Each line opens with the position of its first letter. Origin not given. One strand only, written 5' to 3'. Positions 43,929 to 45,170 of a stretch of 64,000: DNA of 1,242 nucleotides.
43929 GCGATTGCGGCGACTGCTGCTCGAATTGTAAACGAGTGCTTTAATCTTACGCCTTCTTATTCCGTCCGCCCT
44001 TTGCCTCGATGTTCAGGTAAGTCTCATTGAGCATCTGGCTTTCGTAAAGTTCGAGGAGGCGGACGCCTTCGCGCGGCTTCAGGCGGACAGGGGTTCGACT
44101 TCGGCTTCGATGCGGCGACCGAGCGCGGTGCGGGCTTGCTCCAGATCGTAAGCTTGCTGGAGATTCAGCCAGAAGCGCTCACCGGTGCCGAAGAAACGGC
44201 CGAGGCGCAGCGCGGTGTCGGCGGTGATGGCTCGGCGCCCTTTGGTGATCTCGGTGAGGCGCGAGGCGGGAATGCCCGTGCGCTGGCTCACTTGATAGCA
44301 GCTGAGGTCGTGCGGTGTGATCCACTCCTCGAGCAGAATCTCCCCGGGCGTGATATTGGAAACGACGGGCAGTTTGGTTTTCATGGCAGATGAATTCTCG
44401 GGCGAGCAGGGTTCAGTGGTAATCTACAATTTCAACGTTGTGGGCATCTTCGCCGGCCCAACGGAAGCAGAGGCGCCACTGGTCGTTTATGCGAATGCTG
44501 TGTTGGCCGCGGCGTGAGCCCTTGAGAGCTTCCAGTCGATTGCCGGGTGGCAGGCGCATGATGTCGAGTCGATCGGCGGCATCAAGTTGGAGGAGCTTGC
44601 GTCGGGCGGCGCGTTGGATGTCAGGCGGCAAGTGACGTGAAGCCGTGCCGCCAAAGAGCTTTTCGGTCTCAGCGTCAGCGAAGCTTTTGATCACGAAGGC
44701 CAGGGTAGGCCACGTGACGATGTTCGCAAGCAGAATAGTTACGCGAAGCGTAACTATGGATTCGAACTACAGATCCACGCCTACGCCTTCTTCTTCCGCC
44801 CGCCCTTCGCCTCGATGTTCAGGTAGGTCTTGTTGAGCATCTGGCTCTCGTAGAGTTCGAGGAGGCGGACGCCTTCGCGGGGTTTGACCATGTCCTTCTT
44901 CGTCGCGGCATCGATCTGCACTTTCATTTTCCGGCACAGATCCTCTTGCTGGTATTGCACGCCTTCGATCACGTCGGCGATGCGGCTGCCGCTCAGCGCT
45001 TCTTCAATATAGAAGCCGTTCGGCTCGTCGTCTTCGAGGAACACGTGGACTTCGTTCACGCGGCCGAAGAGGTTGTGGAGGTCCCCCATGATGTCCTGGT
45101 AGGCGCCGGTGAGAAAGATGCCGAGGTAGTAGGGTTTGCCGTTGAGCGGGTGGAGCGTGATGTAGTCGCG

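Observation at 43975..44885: The last 105 nt of speA are also duplicated, bracketing only the higBA cassette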

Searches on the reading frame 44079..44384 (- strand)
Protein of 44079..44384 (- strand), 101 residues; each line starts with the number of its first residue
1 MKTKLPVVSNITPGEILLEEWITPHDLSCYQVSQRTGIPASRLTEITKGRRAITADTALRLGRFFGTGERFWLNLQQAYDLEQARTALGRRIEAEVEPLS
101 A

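Call 8: search_protein_families(library=pfam, proteins=[window:44079-44384:-], max_evalue=0.01)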
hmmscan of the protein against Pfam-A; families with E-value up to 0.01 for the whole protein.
window:44079-44384:- (101 aa): 2 families
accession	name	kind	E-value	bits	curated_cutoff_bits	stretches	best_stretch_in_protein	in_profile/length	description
PF01381.28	HTH_3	-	1.4e-05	25.5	23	1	25-69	8-52/55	Helix-turn-helix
PF13560.12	HTH_31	-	0.00051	20.7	27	1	27-69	15-58/64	Helix-turn-helix domain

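Call 13: find_encoding_contigs(protein=window:44079-44384:-, flank=6000, max_places=10)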
Protein window:44079-44384:- (101 aa): no gene with exactly this product is on record in the collection.

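Call 25: find_homologous_proteins(query=window:44079-44384:-, max_evalue=1e-20)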
Query window:44079-44384:- (101 aa): 4133 proteins with E <= 1e-20 among 8000 candidates; the best 120 are listed.
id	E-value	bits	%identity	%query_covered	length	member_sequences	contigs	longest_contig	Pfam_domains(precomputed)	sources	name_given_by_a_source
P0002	3.8e-56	205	94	100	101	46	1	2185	-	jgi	jgi:antitoxin HigA-1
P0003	4.4e-55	202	93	100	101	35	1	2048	PF01381.29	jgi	jgi:antitoxin HigA-1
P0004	4.2e-54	199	90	100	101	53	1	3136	-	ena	-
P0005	8.1e-53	194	89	100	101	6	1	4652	PF01381.29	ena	-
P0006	1.6e-52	193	88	100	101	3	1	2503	PF01381.29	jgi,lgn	jgi:addiction module HigA family antidote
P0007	2.5e-51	190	86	99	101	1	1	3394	-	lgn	-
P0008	1.5e-50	187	86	100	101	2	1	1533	PF01381.29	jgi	jgi:addiction module HigA family antidote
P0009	2.3e-50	187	87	100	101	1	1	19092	-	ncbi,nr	ncbi:MAG: HigA family addiction module antidote protein [Verrucomicrobia bacterium]|nr:HigA family a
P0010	6.0e-50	185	84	100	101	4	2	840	PF01381.29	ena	-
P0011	1.1e-49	184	84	100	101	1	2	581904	PF01381.29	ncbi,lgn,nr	ncbi:MAG: HigA family addiction module antidote protein [Opitutaceae bacterium]|nr:HigA family addic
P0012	9.3e-48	178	82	100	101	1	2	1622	PF01381.29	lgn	-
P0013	2.0e-47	177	81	100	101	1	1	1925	PF01381.29,PF13560.13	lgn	-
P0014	3.1e-47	177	82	100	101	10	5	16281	PF01381.29,PF13560.13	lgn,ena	-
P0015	5.5e-47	176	80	100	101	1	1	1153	PF01381.29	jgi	jgi:addiction module HigA family antidote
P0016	9.6e-47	175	81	100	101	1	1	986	PF01381.29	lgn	-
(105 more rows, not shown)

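Call 26: find_encoding_contigs(protein=P0002, flank=8000, max_places=6)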
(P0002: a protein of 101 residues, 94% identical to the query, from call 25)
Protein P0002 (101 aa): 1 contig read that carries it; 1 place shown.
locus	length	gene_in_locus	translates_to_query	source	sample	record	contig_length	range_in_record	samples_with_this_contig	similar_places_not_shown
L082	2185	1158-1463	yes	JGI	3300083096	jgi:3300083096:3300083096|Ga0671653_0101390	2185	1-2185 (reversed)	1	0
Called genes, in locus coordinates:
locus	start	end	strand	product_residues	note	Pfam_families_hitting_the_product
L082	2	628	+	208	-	?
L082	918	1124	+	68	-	-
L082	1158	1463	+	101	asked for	-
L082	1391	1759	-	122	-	-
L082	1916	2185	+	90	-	?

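Call 27: find_encoding_contigs(protein=P0005, flank=8000, max_places=6)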
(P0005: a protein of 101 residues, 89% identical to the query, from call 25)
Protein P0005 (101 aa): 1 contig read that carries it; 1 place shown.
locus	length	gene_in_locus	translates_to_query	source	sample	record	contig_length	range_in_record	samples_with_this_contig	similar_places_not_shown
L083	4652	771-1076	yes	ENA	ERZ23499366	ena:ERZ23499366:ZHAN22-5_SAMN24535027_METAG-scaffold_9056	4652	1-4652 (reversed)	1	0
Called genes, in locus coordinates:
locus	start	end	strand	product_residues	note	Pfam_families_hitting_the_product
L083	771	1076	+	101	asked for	PF01381:HTH_3 (faint)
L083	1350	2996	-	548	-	PF13600:DUF4140, PF13598:DUF4139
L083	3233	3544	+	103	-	-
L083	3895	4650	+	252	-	?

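Call 28: find_encoding_contigs(protein=P0004, flank=8000, max_places=6)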
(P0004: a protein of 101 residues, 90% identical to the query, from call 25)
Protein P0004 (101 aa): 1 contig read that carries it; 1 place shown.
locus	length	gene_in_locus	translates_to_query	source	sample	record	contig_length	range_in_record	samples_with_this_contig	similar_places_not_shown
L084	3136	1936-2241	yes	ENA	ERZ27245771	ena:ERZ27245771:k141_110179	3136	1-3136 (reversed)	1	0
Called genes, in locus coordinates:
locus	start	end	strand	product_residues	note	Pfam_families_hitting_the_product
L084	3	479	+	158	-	?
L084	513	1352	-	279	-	PF01261:AP_endonuc_2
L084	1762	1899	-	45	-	-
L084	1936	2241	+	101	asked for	-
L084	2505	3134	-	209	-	?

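Call 33: list_cluster_members(proteins=[window:44079-44384:-, window:44413-44694:-, window:43382-43972:+])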
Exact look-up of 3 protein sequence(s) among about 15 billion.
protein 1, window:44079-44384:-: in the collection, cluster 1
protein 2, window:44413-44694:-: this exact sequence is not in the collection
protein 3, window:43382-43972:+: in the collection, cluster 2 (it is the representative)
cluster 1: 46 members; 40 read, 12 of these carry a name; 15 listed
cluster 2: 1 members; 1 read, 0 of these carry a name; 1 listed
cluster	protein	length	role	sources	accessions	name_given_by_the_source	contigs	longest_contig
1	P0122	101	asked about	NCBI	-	-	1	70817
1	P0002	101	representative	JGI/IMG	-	antitoxin HigA-1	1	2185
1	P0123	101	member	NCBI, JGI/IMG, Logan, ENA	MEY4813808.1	MAG: hypothetical protein RLZZ162_881 [Verrucomicrobiota bacterium] | addiction module HigA family antidote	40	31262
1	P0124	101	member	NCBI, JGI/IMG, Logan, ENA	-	addiction module HigA family antidote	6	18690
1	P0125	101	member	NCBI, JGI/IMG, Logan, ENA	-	addiction module HigA family antidote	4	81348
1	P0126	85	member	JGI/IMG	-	addiction module HigA family antidote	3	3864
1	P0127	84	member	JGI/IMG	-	addiction module HigA family antidote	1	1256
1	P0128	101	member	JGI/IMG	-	addiction module HigA family antidote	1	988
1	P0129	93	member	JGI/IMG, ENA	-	addiction module HigA family antidote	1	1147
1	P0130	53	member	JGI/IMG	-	addiction module HigA family antidote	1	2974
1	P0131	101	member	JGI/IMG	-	addiction module HigA family antidote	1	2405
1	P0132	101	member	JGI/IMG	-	addiction module HigA family antidote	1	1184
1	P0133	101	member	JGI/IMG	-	addiction module HigA family antidote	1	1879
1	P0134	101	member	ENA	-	-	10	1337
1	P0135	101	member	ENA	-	-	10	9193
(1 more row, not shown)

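Call 34: find_encoding_contigs(protein=P0123, flank=8000, max_places=10)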
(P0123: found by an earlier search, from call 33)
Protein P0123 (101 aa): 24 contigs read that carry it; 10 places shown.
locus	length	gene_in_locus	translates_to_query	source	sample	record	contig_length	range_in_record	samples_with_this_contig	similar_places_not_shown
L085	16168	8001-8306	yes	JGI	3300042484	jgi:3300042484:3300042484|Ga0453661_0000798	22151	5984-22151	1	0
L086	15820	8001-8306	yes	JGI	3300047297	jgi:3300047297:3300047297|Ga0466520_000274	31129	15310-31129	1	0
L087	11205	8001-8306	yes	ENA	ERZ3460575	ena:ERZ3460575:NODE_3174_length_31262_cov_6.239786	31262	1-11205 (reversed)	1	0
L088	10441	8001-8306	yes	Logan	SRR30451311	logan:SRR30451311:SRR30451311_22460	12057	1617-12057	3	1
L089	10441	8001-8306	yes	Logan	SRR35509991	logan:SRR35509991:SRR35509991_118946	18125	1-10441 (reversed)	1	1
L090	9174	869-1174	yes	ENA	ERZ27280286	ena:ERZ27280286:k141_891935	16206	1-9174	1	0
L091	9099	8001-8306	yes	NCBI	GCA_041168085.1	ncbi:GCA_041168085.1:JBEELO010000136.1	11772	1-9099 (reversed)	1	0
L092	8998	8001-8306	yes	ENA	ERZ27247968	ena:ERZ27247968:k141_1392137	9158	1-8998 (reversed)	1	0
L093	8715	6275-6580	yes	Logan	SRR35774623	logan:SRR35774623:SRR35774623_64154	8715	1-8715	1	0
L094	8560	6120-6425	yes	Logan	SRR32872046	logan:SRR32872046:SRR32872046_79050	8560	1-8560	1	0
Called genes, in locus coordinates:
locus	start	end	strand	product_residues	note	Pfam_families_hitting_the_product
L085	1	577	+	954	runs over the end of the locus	PF07635:PSCyt1, PF07583:PSCyt2, PF00754:F5_F8_type_C (weak), PF22633:F5_F8_type_C_2 (faint), PF07587:PSD1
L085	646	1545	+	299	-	PF00106:adh_short, PF08659:KR, PF13561:adh_short_C2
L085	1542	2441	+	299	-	PF00480:ROK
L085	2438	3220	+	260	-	PF13580:SIS_2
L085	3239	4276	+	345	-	PF01717:Meth_synt_2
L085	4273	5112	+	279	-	PF13483:Lactamase_B_3, PF12706:Lactamase_B_2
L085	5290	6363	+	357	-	PF01408:GFO_IDH_MocA, PF22725:GFO_IDH_MocA_C3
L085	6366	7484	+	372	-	PF01408:GFO_IDH_MocA, PF03447:NAD_binding_3 (weak), PF02894:GFO_IDH_MocA_C (weak), PF22725:GFO_IDH_MocA_C3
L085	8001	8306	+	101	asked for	-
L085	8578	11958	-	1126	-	PF04851:ResIII (weak)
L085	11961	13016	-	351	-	PF13310:Virulence_RhuM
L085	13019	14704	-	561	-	-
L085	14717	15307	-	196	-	PF14103:DUF4276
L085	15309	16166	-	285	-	?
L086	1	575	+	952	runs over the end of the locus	PF07635:PSCyt1, PF07583:PSCyt2, PF00754:F5_F8_type_C (weak), PF22633:F5_F8_type_C_2 (faint), PF07587:PSD1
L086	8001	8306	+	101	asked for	-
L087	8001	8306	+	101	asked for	-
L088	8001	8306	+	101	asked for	-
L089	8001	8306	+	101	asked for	-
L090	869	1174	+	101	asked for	-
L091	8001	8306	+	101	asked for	-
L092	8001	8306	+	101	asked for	-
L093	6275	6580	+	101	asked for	-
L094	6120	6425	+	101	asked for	-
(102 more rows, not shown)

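Call 35: find_encoding_contigs(protein=P0125, flank=8000, max_places=6)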
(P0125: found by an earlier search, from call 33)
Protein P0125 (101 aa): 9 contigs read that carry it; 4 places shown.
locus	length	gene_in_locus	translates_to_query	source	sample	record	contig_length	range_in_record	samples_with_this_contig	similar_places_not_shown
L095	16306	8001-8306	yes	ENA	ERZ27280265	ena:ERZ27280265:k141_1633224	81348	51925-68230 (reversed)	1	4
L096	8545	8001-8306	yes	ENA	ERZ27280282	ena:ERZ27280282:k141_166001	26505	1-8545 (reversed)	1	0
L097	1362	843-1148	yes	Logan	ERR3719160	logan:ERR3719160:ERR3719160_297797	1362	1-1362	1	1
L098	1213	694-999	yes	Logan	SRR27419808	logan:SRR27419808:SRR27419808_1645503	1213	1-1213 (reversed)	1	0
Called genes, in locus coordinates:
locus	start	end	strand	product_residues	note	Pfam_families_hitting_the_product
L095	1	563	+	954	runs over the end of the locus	PF07635:PSCyt1, PF07583:PSCyt2, PF00754:F5_F8_type_C (weak), PF07587:PSD1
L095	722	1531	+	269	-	PF00106:adh_short, PF08659:KR, PF13561:adh_short_C2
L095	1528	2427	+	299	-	PF00480:ROK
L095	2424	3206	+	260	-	PF13580:SIS_2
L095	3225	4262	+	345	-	PF01717:Meth_synt_2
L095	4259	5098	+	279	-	PF13483:Lactamase_B_3, PF12706:Lactamase_B_2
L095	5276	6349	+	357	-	PF01408:GFO_IDH_MocA, PF22725:GFO_IDH_MocA_C3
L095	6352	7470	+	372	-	PF01408:GFO_IDH_MocA, PF03447:NAD_binding_3 (weak), PF02894:GFO_IDH_MocA_C (weak), PF22725:GFO_IDH_MocA_C3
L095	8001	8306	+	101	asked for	-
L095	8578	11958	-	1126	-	PF04851:ResIII (weak)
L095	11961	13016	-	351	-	PF13310:Virulence_RhuM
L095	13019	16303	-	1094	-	PF01555:N6_N4_Mtase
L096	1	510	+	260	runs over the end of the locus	PF13580:SIS_2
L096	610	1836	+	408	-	PF01408:GFO_IDH_MocA, PF22725:GFO_IDH_MocA_C3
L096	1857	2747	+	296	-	PF01261:AP_endonuc_2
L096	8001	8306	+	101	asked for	-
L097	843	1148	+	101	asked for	-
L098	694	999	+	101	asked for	-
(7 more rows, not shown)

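Call 79: find_related_loci(query=window:44079-44384:-, collection=viral_contigs, flank=8000)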
Query window:44079-44384:- (101 aa) in viral_contigs; peptide patterns used: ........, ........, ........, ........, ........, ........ (x = any residue, [..] = any of these).
66 stretches matched a pattern; 38 encode a relative of the query (tblastn E <= 1e-3); 38 distinct loci.
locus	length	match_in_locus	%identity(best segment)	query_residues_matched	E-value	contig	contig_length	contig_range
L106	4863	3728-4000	48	11-101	6e-26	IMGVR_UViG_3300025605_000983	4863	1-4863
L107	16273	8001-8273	48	11-101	6e-26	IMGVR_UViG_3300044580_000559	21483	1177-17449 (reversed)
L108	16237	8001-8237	55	4-85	2e-25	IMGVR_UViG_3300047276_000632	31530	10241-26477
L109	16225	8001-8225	57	11-85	3e-25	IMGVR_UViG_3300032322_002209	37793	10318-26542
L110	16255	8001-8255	49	12-96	3e-25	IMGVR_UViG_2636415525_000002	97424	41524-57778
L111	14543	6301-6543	51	12-92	3e-25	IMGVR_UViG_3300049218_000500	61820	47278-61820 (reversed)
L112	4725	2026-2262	55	4-85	4e-25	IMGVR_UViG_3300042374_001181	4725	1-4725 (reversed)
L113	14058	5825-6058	54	5-85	5e-25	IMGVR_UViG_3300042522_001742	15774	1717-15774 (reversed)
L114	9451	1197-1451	49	12-96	1e-24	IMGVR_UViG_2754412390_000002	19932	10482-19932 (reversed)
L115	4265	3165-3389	55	11-85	1e-24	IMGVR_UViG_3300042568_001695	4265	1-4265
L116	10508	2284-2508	55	11-85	2e-24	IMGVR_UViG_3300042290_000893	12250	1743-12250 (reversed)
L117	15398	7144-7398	48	12-96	3e-24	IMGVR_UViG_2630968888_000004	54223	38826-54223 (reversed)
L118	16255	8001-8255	48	12-96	3e-24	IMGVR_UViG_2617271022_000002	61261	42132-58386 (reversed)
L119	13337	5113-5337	53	11-85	5e-24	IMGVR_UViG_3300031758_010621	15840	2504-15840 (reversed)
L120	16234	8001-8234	51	12-89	4e-24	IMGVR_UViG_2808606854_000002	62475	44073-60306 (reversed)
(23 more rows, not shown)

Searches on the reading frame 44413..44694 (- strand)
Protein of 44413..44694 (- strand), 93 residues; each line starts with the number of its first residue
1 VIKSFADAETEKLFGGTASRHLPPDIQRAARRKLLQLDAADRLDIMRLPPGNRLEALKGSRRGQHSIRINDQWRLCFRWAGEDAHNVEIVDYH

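Call 8: search_protein_families(library=pfam, proteins=[window:44413-44694:-], max_evalue=0.01)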
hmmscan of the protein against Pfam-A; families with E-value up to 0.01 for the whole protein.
window:44413-44694:- (93 aa): 1 family
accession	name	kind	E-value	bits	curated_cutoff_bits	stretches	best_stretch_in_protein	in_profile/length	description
PF05015.19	HigB-like_toxin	-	5.4e-18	65.7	27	1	3-93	1-91/91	RelE-like toxin of type II toxin-antitoxin system HigB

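Call 16: find_encoding_contigs(protein=window:44413-44694:-, flank=6000, max_places=10)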
Protein window:44413-44694:- (93 aa): no gene with exactly this product is on record in the collection.

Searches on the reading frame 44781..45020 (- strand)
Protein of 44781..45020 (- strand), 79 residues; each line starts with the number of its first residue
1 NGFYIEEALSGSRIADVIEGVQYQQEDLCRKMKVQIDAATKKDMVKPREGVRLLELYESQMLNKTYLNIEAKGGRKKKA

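Call 78: find_related_loci(query=window:44781-45020:-, collection=viral_contigs, flank=8000)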
Query window:44781-45020:- (79 aa) in viral_contigs; peptide patterns used: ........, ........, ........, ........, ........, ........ (x = any residue, [..] = any of these).
4 stretches matched a pattern, but none encodes a relative of the query by tblastn (E <= 1e-3).
